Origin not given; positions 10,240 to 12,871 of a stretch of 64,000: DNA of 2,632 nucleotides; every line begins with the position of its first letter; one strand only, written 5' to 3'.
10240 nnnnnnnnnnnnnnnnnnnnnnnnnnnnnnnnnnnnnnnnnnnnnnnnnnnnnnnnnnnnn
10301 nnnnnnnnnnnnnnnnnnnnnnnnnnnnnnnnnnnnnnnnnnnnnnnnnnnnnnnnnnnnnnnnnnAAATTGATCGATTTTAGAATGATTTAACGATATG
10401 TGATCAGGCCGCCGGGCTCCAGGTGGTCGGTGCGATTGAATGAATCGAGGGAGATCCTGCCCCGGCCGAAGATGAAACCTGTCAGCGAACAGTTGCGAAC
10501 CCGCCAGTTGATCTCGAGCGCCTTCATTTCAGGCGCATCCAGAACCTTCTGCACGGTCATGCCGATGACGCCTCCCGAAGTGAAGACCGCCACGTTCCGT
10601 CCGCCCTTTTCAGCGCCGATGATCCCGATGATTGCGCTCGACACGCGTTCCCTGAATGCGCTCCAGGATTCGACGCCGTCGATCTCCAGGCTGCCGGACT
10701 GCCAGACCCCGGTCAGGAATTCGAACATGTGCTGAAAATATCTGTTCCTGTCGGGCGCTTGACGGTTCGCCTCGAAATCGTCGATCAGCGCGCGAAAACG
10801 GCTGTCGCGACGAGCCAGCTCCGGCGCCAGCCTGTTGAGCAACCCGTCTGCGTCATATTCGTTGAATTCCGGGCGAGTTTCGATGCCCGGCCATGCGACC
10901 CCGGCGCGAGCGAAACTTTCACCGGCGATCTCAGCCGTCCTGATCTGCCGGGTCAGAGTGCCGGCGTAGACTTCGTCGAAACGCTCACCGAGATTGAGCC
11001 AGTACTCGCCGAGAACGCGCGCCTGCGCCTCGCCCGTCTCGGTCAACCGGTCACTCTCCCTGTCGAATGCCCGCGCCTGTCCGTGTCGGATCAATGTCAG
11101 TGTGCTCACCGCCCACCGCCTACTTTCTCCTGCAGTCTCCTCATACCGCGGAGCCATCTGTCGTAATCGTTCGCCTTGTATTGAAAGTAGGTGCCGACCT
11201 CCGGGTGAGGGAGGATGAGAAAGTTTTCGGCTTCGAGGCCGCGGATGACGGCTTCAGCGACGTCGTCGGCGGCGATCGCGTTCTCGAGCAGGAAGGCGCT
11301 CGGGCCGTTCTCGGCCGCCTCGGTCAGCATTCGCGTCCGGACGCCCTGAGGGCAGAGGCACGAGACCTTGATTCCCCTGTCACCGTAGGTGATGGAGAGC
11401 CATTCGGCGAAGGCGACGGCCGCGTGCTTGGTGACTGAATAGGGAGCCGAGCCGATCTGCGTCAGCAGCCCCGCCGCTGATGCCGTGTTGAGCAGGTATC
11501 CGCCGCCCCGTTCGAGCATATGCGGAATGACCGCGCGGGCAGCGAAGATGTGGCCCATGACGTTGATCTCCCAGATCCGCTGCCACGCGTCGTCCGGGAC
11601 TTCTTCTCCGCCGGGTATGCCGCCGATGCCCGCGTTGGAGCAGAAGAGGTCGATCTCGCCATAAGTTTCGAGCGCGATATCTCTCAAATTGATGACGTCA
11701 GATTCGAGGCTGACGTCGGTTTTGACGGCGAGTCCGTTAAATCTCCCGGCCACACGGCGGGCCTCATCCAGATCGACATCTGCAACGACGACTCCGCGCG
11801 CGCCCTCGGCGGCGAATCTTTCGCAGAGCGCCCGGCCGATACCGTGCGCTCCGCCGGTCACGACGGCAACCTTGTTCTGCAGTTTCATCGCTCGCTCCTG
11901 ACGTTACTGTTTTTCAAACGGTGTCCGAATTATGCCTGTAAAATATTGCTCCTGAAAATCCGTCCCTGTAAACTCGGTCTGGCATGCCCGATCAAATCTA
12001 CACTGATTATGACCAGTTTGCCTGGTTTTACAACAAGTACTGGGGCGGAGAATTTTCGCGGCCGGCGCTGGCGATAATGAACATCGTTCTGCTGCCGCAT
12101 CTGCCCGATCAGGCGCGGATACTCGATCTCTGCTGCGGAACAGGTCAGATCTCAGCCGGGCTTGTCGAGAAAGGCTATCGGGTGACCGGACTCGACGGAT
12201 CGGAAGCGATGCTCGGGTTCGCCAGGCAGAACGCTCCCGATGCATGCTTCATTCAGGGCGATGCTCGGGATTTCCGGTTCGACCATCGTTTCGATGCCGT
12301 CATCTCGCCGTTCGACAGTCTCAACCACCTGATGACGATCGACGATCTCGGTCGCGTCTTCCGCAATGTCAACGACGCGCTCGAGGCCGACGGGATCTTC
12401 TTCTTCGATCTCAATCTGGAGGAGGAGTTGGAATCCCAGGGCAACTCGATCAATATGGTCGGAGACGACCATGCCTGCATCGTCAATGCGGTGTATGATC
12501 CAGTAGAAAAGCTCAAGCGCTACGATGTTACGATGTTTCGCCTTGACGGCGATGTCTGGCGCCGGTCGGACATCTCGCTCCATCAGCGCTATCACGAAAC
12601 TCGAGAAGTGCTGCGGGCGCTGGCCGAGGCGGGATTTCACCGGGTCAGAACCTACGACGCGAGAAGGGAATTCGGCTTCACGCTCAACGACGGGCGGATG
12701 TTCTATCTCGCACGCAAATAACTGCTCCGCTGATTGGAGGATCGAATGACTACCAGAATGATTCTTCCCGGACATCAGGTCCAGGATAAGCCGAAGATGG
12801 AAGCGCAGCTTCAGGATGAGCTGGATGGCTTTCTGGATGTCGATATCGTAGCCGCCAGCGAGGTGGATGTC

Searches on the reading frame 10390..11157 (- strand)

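Call 68: search_protein_families(library=pfam, proteins=[window:10390-11157:-], max_evalue=0.001)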
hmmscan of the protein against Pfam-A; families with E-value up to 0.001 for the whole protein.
window:10390-11157:- (255 aa): 1 family
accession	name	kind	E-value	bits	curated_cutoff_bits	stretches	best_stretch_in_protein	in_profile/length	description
PF00300.27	His_Phos_1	-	9.7e-21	74.7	21.7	2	20-126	1-105/194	Histidine phosphatase superfamily (branch 1)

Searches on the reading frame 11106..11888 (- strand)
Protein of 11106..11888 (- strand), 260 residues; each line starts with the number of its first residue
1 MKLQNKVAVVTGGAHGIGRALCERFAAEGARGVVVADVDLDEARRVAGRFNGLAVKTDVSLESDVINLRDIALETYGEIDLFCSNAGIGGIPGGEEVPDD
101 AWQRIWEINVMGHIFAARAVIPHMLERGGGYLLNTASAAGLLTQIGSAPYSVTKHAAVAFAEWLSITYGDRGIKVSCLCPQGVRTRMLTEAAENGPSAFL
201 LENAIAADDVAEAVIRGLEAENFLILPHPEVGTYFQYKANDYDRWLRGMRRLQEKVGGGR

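Call 68: search_protein_families(library=pfam, proteins=[window:11106-11888:-], max_evalue=0.001)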
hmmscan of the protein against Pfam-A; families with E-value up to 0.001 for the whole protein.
window:11106-11888:- (260 aa): 3 families
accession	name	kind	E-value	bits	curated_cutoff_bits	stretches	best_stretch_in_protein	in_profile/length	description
PF00106.31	adh_short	-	8.4e-42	143.3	26.6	1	6-193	1-192/195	short chain dehydrogenase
PF13561.12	adh_short_C2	-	8.4e-30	104.5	27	1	14-196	3-189/236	Enoyl-(Acyl carrier protein) reductase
PF08659.16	KR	-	3.6e-05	24.2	22.6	1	9-164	4-163/180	KR domain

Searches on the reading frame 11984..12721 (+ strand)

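Call 68: search_protein_families(library=pfam, proteins=[window:11984-12721:+], max_evalue=0.001)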
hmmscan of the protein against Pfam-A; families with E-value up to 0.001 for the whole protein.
window:11984-12721:+ (245 aa): 8 families
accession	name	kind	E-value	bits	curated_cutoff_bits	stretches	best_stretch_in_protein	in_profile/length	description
PF13649.12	Methyltransf_25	-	4.5e-19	69.4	27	1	46-137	1-97/97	Methyltransferase domain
PF08241.18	Methyltransf_11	-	3.3e-15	56.9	21.2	1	47-141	1-95/95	Methyltransferase domain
PF13847.12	Methyltransf_31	-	1.2e-11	44.9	27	1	43-149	4-118/145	Methyltransferase domain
PF08242.18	Methyltransf_12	-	1.6e-10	42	30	1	47-139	1-98/98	Methyltransferase domain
PF13489.12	Methyltransf_23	-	7.7e-10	39.2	27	1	36-155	16-131/164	Methyltransferase domain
PF05175.20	MTS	-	1e-06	28.9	23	1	22-139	9-136/170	Methyltransferase small domain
PF01728.25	FtsJ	-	1.5e-05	25.4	24.1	1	42-105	21-86/181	FtsJ-like methyltransferase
PF01209.24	Ubie_methyltran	-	3.9e-05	23.6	20.1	1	44-106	49-120/233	ubiE/COQ5 methyltransferase family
